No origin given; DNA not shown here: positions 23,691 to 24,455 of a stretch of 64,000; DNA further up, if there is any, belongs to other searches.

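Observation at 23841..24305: HTH-less cyclic-nucleotide-binding domain encoded as a subunit-like ORF inside the hydrogenase operon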

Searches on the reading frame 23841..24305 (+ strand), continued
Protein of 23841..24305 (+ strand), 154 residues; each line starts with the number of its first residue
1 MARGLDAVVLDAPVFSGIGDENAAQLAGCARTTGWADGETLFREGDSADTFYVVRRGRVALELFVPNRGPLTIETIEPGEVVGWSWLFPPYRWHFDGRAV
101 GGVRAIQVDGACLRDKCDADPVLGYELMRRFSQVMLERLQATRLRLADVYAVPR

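Call 43: find_homologous_proteins(query=P0154, max_evalue=1e-10)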
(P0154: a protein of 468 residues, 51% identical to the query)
Query P0154 (468 aa): 7969 proteins with E <= 1e-10 among 8000 candidates; the best 120 are listed.
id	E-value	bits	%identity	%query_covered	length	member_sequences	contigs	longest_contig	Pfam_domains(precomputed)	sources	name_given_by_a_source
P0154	0.0e+0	1041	100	100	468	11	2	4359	PF00175.27,PF00027.36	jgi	-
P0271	3.0e-291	984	94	100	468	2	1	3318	PF00175.27,PF00027.36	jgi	-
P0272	2.5e-289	978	94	100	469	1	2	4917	PF00175.27,PF00027.36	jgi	jgi:NAD(P)H-flavin reductase/CRP-like cAMP-binding protein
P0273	7.1e-284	960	91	100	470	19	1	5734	PF00175.27,PF00027.36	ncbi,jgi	-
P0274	2.2e-280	948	100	91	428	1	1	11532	PF00175.27,PF00027.36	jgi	jgi:NAD(P)H-flavin reductase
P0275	2.1e-266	902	87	99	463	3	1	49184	PF00175.27,PF00027.36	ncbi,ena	-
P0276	4.1e-262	888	83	100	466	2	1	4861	PF00175.27,PF00027.36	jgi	jgi:NAD(P)H-flavin reductase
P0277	1.2e-259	880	83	100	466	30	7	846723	PF00175.27,PF00027.36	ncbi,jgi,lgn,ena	ncbi:MAG: cyclic nucleotide-binding domain-containing protein [Acidimicrobiales bacterium]|jgi:NAD(P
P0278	9.0e-259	877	84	100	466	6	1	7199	PF00175.27,PF00027.36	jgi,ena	-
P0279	4.9e-225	766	74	98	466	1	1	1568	PF00175.27,PF00027.36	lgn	-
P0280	1.9e-177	609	77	78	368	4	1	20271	PF00175.27,PF00027.36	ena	-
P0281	2.3e-172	592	85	68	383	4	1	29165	PF00175.27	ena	-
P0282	5.0e-169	581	49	97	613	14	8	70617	PF10418.15,PF00175.27,PF00027.36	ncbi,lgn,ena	-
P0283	5.8e-152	525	84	61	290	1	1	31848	PF00027.36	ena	-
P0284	2.4e-117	411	70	59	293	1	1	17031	-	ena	-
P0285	2.3e-116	407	86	47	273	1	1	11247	PF00027.36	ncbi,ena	-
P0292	8.4e-106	373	46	100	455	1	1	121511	PF00175.27,PF00027.36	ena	-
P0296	2.9e-105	371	44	98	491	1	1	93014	PF00175.27,PF00027.36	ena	-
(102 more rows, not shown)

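Call 45: find_encoding_contigs(protein=P0212, flank=5000, max_places=4)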
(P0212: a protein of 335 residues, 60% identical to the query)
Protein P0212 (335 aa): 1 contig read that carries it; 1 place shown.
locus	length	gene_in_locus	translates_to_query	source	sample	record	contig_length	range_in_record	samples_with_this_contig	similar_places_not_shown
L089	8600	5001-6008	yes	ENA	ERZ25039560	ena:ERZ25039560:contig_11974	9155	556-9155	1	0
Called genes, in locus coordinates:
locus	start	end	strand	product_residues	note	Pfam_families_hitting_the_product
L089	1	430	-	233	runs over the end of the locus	PF02769:AIRS_C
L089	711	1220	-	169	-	PF01924:HypD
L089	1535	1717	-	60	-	PF01924:HypD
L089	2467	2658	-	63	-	PF22521:HypF_C_2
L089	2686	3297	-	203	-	PF17788:HypF_C, PF22521:HypF_C_2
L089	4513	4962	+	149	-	-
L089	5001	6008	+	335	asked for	PF12838:Fer4_7 (faint), PF13187:Fer4_9 (faint), PF13534:Fer4_17 (faint), PF13746:Fer4_18 (faint), PF25160:LdpA_Fe-S-bd (faint), PF13183:Fer4_8 (weak), PF17179:Fer4_22, PF00027:cNMP_binding, +2 more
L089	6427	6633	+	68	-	PF00175:NAD_binding_1 (weak)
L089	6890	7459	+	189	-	PF01058:Oxidored_q6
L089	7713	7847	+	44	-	-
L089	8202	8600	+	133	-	?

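Call 46: find_encoding_contigs(protein=P0121, flank=6000, max_places=4)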
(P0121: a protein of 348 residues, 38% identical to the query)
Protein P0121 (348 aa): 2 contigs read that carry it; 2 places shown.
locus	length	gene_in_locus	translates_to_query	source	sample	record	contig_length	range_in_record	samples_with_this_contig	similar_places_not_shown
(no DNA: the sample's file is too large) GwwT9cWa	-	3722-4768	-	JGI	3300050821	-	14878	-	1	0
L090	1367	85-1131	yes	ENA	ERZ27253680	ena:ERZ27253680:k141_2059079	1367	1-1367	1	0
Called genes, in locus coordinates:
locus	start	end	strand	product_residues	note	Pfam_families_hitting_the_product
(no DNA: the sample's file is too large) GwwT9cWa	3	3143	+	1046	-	?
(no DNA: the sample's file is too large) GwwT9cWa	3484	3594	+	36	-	-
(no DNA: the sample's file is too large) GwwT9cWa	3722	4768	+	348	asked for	PF00027:cNMP_binding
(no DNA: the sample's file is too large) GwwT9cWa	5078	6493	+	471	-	PF02321:OEP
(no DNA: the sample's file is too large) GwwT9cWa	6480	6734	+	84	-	-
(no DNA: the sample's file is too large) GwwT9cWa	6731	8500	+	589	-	PF19335:HMBD, PF25917:BSH_RND, PF25919:BSH_CusB, PF25973:BSH_CzcB, PF25869:3HB_CusB (weak), PF25954:Beta-barrel_RND_2, PF25975:CzcB_C, PF19335:HMBD, +3 more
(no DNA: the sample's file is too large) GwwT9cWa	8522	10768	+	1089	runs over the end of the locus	PF00873:ACR_tran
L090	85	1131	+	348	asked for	PF00027:cNMP_binding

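Call 47: predict_structure(alignment_id=A2)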
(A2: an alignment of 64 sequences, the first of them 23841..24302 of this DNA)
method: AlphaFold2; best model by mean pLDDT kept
length: 154 residues; sequences in the alignment: 64
mean_pLDDT: 91.7   pTM: 0.85
mean pLDDT of the five models: 91.7, 90.6, 86.5, 82.6, 82.3
residues with pLDDT >= 90: 121; 70-90: 28; 50-70: 3; < 50: 2
segments of 3 or more residues with pLDDT < 50: none
pLDDT, mean of each block of 10 residues (from residue 1): 74 93 92 97 95 97 88 95 93 95 97 95 96 93 85 68
secondary structure, 60 per line:
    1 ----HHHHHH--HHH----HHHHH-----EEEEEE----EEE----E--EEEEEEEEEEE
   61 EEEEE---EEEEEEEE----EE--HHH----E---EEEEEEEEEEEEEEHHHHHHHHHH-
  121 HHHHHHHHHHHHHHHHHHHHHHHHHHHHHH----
elements in order: H5-10 H20-24 E30-35 E40-42 E50-65 E69-76 E96-109 H110-119 H121-150

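Call 50: fold_search(model_id=the predicted structure, library=pdb)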
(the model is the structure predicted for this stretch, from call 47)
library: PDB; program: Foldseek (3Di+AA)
matches with E <= 10: 1438; with E <= 0.001: 627
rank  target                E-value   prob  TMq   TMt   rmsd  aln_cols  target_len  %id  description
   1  4a2u_F                4.8e-12  1.00  0.72  0.52   3.5       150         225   24  CRP(CAP) from Myco. Tuberculosis, with cAMP (released 2012-10-10)
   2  4cyd_A                5.1e-12  1.00  0.72  0.53   3.4       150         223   23  GlxR bound to cAMP (released 2014-12-17)
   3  4a2u_H                6.4e-12  1.00  0.73  0.52   3.4       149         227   24  CRP(CAP) from Myco. Tuberculosis, with cAMP (released 2012-10-10)
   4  2pqq_D                8.6e-12  1.00  0.68  0.73   3.8       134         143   28  Structural Genomics, the crystal structure of the N-terminal domain of a transcriptional regulator from Streptomyces c (released 2007-06-05)
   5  3r6s_A                1.1e-11  1.00  0.74  0.53   3.4       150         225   24  Crystal structure of GlxR transcription factor from Corynebacterium glutamicum with cAMP (released 2012-03-28)
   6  3i54_A                1.5e-11  1.00  0.68  0.49   3.5       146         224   25  Crystal structure of MtbCRP in complex with cAMP (released 2009-09-08)
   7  4byy_A                2.4e-11  1.00  0.73  0.52   3.5       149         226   23  Apo GlxR (released 2014-07-30)
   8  3r6s_F                3.2e-11  1.00  0.72  0.53   3.3       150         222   23  Crystal structure of GlxR transcription factor from Corynebacterium glutamicum with cAMP (released 2012-03-28)
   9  3mzh_A                3.2e-11  1.00  0.72  0.52   3.4       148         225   24  Crystal structure of cAMP receptor protein from mycobacterium tuberculosis in complex with cAMP and its DNA binding el (released 2011-06-08)
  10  4byy_B                3.6e-11  1.00  0.72  0.57   4.1       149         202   23  Apo GlxR (released 2014-07-30)
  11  4cyd_D                3.8e-11  1.00  0.72  0.54   3.2       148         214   23  GlxR bound to cAMP (released 2014-12-17)
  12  3mdp                  4.0e-11  1.00  0.74  0.85   2.5       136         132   26  Crystal structure of a Putative Cyclic nucleotide-binding protein (Gmet_1532) from Geobacter metallireducens GS-15 at 1. (released 2010-05-19)
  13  2pqq_A                4.0e-11  1.00  0.69  0.71   3.2       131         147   28  Structural Genomics, the crystal structure of the N-terminal domain of a transcriptional regulator from Streptomyces c (released 2007-06-05)
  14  3d0s_A                5.1e-11  1.00  0.70  0.51   3.6       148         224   24  cAMP receptor protein from m.tuberculosis, cAMP-free form (released 2009-02-03)
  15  3i54_D                5.7e-11  1.00  0.71  0.51   3.5       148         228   24  Crystal structure of MtbCRP in complex with cAMP (released 2009-09-08)
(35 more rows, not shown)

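Call 56: search_protein_families(library=pfam, proteins=[P0282, P0292, P0296, P0277, P0283, P0285], max_evalue=0.001)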
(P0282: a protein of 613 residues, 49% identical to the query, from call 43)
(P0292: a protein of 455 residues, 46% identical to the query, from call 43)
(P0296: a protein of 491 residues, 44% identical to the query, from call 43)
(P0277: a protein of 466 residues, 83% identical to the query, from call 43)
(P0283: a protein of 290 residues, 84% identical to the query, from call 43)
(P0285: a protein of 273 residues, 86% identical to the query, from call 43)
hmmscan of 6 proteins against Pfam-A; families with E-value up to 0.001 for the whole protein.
P0282 (613 aa): 3 families
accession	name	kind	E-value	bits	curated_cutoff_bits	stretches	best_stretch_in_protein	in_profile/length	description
PF00027.35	cNMP_binding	-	1.3e-19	70.4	27.5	2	33-117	2-86/89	Cyclic nucleotide-binding domain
PF00175.26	NAD_binding_1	-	3.1e-11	44.3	22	1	451-553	2-108/109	Oxidoreductase NAD-binding domain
PF10418.14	DHODB_Fe-S_bind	-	7e-07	29.3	23.9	1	571-599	1-36/41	Iron-sulfur cluster binding domain of dihydroorotate dehydrogenase B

P0292 (455 aa): 3 families
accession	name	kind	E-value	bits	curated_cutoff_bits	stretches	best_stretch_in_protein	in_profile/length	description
PF00175.26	NAD_binding_1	-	3.5e-15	57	22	1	295-396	2-108/109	Oxidoreductase NAD-binding domain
PF00027.35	cNMP_binding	-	1.2e-07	32.1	27.5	1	34-118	3-87/89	Cyclic nucleotide-binding domain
PF10418.14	DHODB_Fe-S_bind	-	0.00011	22.3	23.9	1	414-444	1-38/41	Iron-sulfur cluster binding domain of dihydroorotate dehydrogenase B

P0296 (491 aa): 3 families
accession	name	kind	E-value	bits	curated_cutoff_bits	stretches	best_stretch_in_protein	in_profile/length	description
PF00027.35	cNMP_binding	-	2.2e-14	53.6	27.5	1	83-168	2-87/89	Cyclic nucleotide-binding domain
PF00175.26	NAD_binding_1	-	2.9e-13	50.9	22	1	330-432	2-108/109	Oxidoreductase NAD-binding domain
PF10418.14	DHODB_Fe-S_bind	-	8.3e-05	22.7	23.9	1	450-480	1-38/41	Iron-sulfur cluster binding domain of dihydroorotate dehydrogenase B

P0277 (466 aa): 3 families
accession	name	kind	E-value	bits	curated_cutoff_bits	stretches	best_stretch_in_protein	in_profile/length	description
PF00027.35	cNMP_binding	-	7.1e-10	39.2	27.5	1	34-110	3-79/89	Cyclic nucleotide-binding domain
PF00175.26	NAD_binding_1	-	1.6e-09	38.9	22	1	293-405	2-107/109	Oxidoreductase NAD-binding domain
PF10418.14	DHODB_Fe-S_bind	-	0.00071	19.7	23.9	0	424-441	1-18/41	Iron-sulfur cluster binding domain of dihydroorotate dehydrogenase B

P0283 (290 aa): 1 family
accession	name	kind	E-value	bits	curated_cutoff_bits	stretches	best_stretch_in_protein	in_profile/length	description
PF00027.35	cNMP_binding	-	5.1e-10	39.6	27.5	1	2-78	5-81/89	Cyclic nucleotide-binding domain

P0285 (273 aa): 1 family
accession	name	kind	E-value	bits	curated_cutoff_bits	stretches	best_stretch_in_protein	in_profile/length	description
PF00027.35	cNMP_binding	-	1.5e-10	41.4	27.5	1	34-119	3-88/89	Cyclic nucleotide-binding domain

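Call 65: find_encoding_contigs(protein=P0277, flank=7000, max_places=3)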
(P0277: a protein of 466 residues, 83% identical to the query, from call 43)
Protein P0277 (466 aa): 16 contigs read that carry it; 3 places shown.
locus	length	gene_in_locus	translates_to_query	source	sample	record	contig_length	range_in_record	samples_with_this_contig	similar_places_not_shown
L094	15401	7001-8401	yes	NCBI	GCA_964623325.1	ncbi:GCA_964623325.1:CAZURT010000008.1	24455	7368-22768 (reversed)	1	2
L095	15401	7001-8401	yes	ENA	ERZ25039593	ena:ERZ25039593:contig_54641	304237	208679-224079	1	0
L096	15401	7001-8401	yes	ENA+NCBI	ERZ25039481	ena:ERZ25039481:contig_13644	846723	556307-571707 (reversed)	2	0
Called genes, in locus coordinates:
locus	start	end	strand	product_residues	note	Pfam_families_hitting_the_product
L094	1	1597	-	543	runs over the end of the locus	PF00496:SBP_bac_5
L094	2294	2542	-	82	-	-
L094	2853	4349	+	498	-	PF13360:PQQ_2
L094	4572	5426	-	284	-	PF00455:DeoRC, PF06026:Rib_5-P_isom_A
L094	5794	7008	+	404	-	PF13183:Fer4_8 (faint), PF13187:Fer4_9 (faint), PF13534:Fer4_17 (faint), PF12838:Fer4_7 (faint), PF13746:Fer4_18 (faint), PF12797:Fer4_2 (faint), PF13237:Fer4_10 (faint), PF17179:Fer4_22, +1 more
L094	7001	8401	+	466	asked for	PF00027:cNMP_binding, PF00175:NAD_binding_1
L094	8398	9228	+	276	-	PF01058:Oxidored_q6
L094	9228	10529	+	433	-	PF00374:NiFeSe_Hases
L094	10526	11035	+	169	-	PF01750:HycI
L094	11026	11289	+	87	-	PF01455:HupF_HypC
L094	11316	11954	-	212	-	-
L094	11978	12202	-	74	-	-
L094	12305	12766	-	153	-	-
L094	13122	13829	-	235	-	PF01643:Acyl-ACP_TE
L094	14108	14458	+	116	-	PF11255:DUF3054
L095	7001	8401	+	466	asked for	PF00027:cNMP_binding, PF00175:NAD_binding_1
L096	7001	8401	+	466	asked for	PF00027:cNMP_binding, PF00175:NAD_binding_1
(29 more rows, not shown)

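Call 72: predict_structure(alignment_id=A3)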
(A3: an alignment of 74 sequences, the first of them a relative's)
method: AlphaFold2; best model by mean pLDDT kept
length: 468 residues; sequences in the alignment: 74
mean_pLDDT: 83.5   pTM: 0.62
mean pLDDT of the five models: 83.5, 82.3, 82.0, 81.2, 81.0
residues with pLDDT >= 90: 259; 70-90: 123; 50-70: 38; < 50: 48
segments of 3 or more residues with pLDDT < 50: 1-3, 154-179, 431-448
pLDDT, mean of each block of 10 residues (from residue 1): 60 92 95 97 94 96 84 92 84 92 97 94 87 74 66 47 37 42 74 97 97 89 91 88 88 89 95 91 93 93 95 96 95 95 93 97 92 82 84 92 82 94 78 45 47 80 57
secondary structure, 60 per line:
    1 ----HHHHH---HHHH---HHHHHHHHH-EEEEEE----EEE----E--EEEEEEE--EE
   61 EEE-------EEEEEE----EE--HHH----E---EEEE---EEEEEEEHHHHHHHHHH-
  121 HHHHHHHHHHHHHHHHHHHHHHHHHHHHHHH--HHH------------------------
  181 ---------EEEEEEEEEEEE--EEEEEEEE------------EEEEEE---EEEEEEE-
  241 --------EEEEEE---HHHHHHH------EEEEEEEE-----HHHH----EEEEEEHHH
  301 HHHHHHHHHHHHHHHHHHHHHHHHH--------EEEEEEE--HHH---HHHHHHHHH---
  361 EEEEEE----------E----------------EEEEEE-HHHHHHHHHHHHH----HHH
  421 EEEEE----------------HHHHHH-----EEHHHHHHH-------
elements in order: H5-9 H13-16 H20-28 E30-35 E40-42 E50-56 E59-63 E71-76 E96-99 E103-109 H110-119 H121-151 E190-201 E204-211 E224-229 E233-239 E249-254 H258-264 E271-278 H284-287 E292-297 H298-325 E334-340 H349-357 E361-366 E394-399 H401-413 E421-425 H442-447 H455-461

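Call 73: find_encoding_contigs(protein=P0157, flank=5000, max_places=2)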
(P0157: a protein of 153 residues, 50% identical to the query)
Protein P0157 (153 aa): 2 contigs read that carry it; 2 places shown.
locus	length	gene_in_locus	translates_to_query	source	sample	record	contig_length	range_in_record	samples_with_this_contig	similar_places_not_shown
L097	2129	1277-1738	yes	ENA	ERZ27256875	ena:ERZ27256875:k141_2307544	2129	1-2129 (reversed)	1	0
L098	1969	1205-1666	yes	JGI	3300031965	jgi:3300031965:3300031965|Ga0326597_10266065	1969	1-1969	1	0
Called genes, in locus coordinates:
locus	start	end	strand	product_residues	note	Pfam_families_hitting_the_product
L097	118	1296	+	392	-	PF12838:Fer4_7 (faint), PF13746:Fer4_18 (faint), PF13183:Fer4_8 (faint), PF13534:Fer4_17 (faint), PF13237:Fer4_10 (faint), PF17179:Fer4_22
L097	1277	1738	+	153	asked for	PF00027:cNMP_binding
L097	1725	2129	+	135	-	?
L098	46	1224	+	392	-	PF12838:Fer4_7 (faint), PF13746:Fer4_18 (faint), PF13183:Fer4_8 (faint), PF13534:Fer4_17 (faint), PF13237:Fer4_10 (faint), PF17179:Fer4_22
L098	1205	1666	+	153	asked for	PF00027:cNMP_binding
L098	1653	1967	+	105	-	?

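Call 74: find_encoding_contigs(protein=P0184, flank=5000, max_places=2)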
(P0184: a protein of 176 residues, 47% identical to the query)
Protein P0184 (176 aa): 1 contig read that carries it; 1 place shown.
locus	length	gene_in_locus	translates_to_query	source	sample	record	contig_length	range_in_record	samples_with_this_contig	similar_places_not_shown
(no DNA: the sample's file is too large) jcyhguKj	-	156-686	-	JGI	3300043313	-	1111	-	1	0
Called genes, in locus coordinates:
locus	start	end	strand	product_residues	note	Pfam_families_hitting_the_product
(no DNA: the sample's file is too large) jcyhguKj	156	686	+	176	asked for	PF00027:cNMP_binding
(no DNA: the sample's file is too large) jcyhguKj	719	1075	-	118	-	PF01988:VIT1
